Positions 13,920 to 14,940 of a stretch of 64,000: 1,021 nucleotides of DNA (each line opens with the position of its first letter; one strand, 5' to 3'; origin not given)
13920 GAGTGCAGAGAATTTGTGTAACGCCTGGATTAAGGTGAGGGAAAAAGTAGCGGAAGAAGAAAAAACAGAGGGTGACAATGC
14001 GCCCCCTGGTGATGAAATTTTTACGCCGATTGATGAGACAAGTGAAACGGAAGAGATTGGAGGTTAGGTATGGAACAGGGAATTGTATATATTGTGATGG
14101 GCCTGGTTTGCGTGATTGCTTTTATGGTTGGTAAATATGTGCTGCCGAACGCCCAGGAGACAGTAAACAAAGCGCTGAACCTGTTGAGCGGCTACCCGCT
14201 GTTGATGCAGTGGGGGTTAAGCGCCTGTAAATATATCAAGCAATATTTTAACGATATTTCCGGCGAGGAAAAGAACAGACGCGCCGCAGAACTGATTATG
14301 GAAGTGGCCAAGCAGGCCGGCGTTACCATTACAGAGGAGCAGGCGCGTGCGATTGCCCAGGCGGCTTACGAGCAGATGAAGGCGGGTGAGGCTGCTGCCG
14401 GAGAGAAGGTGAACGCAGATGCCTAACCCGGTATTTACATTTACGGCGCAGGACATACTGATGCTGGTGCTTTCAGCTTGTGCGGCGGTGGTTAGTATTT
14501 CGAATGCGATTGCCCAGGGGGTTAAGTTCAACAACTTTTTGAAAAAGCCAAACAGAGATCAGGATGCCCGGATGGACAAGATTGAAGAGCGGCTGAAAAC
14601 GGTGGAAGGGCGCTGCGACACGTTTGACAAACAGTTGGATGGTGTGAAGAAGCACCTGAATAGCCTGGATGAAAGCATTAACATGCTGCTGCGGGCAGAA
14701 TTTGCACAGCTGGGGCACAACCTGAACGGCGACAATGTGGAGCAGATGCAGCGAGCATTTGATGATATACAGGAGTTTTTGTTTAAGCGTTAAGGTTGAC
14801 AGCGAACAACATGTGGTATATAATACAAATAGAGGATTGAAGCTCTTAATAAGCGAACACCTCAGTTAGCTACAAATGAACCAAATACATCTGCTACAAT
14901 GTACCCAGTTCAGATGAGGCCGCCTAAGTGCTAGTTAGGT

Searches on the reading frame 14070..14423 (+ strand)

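Call 59: search_protein_families(library=pfam, proteins=[window:14070-14423:+], max_evalue=0.01)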
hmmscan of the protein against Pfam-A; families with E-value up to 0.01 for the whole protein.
window:14070-14423:+ (118 aa): 2 families
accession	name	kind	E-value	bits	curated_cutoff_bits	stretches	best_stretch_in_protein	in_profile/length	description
PF09682.15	Phage_holin_6_1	-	2.2e-08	34.9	24.9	1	5-104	9-100/101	Bacteriophage holin of superfamily 6 (Holin_LLH)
PF03936.21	Terpene_synth_C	-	0.0079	16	26.3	1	1-101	145-236/241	Terpene synthase family, metal binding domain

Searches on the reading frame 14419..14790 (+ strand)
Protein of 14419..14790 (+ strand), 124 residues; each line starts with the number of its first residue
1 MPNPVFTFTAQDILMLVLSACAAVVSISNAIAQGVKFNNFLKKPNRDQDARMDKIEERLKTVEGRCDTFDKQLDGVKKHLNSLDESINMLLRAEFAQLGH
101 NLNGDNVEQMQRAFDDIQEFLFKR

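Call 59: search_protein_families(library=pfam, proteins=[window:14419-14790:+], max_evalue=0.01)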
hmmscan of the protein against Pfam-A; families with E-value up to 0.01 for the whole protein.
window:14419-14790:+ (124 aa): 6 families
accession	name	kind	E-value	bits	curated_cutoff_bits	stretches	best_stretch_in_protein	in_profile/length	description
PF05377.16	FlaC_arch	-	1.8e-05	25.5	27.8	1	51-91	1-41/55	Flagella accessory protein C (FlaC)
PF14073.11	Cep57_CLD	-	0.00064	20.2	28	1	46-95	52-102/178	Centrosome localisation domain of Cep57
PF05929.16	Phage_GPO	-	0.0019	18.3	33.6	1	35-113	173-255/268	Phage capsid scaffolding protein (GPO) serine peptidase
PF23991.1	DUF7310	-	0.0034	18.3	40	1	47-84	27-71/83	Coiled-coil region of unknown function (DUF7310)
PF21773.2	ODAD1_CC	-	0.0035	16.9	27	1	42-91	222-271/287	ODAD1 central coiled coil region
PF05055.17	DUF677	-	0.0082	15.5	29.1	1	16-117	199-300/336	Protein of unknown function (DUF677)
